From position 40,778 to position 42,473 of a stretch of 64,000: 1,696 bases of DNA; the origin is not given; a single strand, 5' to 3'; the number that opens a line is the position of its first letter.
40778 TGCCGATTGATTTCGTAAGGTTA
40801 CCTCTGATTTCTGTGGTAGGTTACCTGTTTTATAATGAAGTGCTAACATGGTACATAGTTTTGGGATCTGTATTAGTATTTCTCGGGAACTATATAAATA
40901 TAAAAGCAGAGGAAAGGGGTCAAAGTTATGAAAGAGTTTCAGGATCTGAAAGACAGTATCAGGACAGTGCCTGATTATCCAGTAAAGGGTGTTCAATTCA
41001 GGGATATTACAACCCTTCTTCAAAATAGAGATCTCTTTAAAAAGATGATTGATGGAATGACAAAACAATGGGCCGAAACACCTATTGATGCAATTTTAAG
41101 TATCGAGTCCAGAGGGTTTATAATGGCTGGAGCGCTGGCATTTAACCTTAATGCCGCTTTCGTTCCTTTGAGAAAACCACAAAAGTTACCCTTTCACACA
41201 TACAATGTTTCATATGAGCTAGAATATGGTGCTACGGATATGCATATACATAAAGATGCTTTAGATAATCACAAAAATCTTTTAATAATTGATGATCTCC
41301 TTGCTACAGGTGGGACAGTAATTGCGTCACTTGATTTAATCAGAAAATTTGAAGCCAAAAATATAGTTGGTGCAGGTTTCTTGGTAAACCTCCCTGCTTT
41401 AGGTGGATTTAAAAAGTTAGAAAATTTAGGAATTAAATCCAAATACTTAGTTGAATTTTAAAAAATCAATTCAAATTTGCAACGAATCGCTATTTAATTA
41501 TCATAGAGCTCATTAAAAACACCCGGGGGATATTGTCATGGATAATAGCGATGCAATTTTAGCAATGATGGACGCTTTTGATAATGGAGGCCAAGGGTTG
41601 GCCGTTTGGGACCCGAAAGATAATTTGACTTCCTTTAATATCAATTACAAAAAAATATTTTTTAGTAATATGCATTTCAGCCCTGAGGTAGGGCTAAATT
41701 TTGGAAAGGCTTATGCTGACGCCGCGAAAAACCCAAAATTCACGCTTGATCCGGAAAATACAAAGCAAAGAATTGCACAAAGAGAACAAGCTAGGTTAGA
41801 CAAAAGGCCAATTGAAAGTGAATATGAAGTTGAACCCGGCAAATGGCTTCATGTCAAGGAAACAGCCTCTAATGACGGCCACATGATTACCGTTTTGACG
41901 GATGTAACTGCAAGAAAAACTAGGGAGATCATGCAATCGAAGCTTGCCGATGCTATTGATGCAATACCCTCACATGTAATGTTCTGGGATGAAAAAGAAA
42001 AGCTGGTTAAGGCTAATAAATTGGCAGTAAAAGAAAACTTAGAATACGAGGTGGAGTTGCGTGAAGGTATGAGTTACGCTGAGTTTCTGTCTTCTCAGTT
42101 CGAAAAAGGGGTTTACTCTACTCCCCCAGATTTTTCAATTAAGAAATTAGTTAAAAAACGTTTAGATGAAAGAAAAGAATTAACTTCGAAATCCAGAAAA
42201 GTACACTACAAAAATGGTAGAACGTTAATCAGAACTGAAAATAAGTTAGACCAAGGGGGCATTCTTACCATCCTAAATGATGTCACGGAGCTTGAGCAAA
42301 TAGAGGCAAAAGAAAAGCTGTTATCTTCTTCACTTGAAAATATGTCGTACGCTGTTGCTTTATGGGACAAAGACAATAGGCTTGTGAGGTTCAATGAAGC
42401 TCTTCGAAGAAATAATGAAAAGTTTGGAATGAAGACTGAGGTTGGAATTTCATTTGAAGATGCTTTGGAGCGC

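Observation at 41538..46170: Cytoplasmic hybrid kinase with twelve tandem PAS-like modules in a streamlined genome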

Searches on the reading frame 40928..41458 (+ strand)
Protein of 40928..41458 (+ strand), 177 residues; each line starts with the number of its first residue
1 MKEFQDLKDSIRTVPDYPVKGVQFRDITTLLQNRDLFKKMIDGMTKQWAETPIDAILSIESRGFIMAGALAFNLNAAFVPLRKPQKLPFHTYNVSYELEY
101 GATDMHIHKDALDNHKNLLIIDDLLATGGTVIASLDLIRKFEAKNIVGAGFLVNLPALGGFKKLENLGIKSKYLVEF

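Call 5: search_protein_families(library=pfam, proteins=[window:40928-41458:+], max_evalue=0.1)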
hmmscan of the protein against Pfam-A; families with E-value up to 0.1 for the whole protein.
window:40928-41458:+ (177 aa): 3 families
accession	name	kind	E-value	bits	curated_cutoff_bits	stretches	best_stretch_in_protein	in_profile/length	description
PF00156.33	Pribosyltran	-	4.1e-11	42.9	26.3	1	37-153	11-124/158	Phosphoribosyl transferase domain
PF14681.12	UPRTase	-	0.0099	15.8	27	1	114-153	119-160/206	Uracil phosphoribosyltransferase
PF24390.1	PRTase-CE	-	0.04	14.2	27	1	105-141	94-131/253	PRTase-CE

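Call 47: search_protein_families(library=padloc, proteins=[window:40928-41458:+], max_evalue=0.001)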
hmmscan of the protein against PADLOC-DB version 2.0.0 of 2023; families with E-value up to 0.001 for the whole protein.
window:40928-41458:+ (177 aa): 2 families
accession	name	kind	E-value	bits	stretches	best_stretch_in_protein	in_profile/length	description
PDLC02935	PRTase_III-A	-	3.2e-05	21.4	1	98-141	111-154/290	-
PDLC03962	ShosT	-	0.00015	19.7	1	103-149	154-206/237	-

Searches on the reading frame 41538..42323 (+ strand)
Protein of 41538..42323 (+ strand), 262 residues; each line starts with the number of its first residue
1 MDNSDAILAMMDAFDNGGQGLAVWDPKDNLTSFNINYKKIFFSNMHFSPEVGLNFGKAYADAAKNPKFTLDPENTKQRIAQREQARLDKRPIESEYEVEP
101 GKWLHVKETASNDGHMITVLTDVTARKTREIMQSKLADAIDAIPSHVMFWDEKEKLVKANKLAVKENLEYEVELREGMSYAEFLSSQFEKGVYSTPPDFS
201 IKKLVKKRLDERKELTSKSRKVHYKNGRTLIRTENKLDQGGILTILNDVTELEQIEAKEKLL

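Call 31: find_related_loci(query=A2, collection=genome_contigs, flank=10000)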
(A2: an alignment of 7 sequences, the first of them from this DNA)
Query A2 (262 aa) in genome_contigs; peptide patterns used: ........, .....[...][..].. (x = any residue, [..] = any of these).
68 stretches matched a pattern; 14 encode a relative of the query (tblastn E <= 1e-3); 14 distinct loci.
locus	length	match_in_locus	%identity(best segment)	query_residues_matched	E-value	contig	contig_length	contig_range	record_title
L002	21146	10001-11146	98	1-262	2e-177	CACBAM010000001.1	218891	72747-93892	uncultured Alphaproteobacteria bacterium isolate AG-899-B02 genome assembly, contig: AG-899-B02_NODE_1, whole genome sho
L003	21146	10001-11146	97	1-262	4e-175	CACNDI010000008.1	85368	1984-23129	MAG: uncultured Alphaproteobacteria bacterium isolate AG-892-M03 genome assembly, contig: AG-892-M03_NODE_8, whole genom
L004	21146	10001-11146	97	1-262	5e-173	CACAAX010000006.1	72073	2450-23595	uncultured Alphaproteobacteria bacterium isolate AG-897-D05 genome assembly, contig: AG-897-D05_NODE_6, whole genome sho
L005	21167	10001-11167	63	1-262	1e-111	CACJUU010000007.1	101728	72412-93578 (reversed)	MAG: uncultured Alphaproteobacteria bacterium isolate AG-916-C10 genome assembly, contig: AG-916-C10_NODE_7, whole genom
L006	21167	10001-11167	62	1-262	2e-109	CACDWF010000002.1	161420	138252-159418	uncultured Alphaproteobacteria bacterium isolate AG-904-M20 genome assembly, contig: AG-904-M20_NODE_2, whole genome sho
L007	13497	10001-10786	62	1-262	6e-109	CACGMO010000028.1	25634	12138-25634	uncultured Alphaproteobacteria bacterium isolate AG-422-M03 genome assembly, contig: AG-422-M03_NODE_28, whole genome sh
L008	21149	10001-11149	56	1-262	1e-98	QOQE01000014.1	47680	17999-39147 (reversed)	MAG: Alphaproteobacteria bacterium isolate MED-G56 Rhodobacteraceae-MED-G56-C14, whole genome shotgun sequence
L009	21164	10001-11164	56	1-262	2e-98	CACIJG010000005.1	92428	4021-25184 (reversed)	uncultured Alphaproteobacteria bacterium isolate AG-435-J13 genome assembly, contig: AG-435-J13_NODE_5, whole genome sho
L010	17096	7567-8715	55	1-262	3e-97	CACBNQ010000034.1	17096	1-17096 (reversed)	uncultured Alphaproteobacteria bacterium isolate AG-359-E17 genome assembly, contig: AG-359-E17_NODE_34, whole genome sh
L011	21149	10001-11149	55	1-262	2e-97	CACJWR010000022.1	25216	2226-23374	MAG: uncultured Alphaproteobacteria bacterium isolate AG-916-E11 genome assembly, contig: AG-916-E11_NODE_22, whole geno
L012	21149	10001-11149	55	1-262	8e-97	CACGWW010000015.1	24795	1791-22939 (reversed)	uncultured Alphaproteobacteria bacterium isolate AG-426-E23 genome assembly, contig: AG-426-E23_NODE_15, whole genome sh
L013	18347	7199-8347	55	1-262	3e-96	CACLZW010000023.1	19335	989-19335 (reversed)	MAG: uncultured Alphaproteobacteria bacterium isolate AG-918-C19 genome assembly, contig: AG-918-C19_NODE_23, whole geno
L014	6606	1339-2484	55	1-262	7e-95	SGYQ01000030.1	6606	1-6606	MAG: Burkholderiaceae bacterium isolate MED-G174 Burkholderiaceae-MED-G174-C30, whole genome shotgun sequence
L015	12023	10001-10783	51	1-262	2e-82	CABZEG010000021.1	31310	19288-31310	MAG: uncultured Alphaproteobacteria bacterium isolate AG-895-K23 genome assembly, contig: AG-895-K23_NODE_21, whole geno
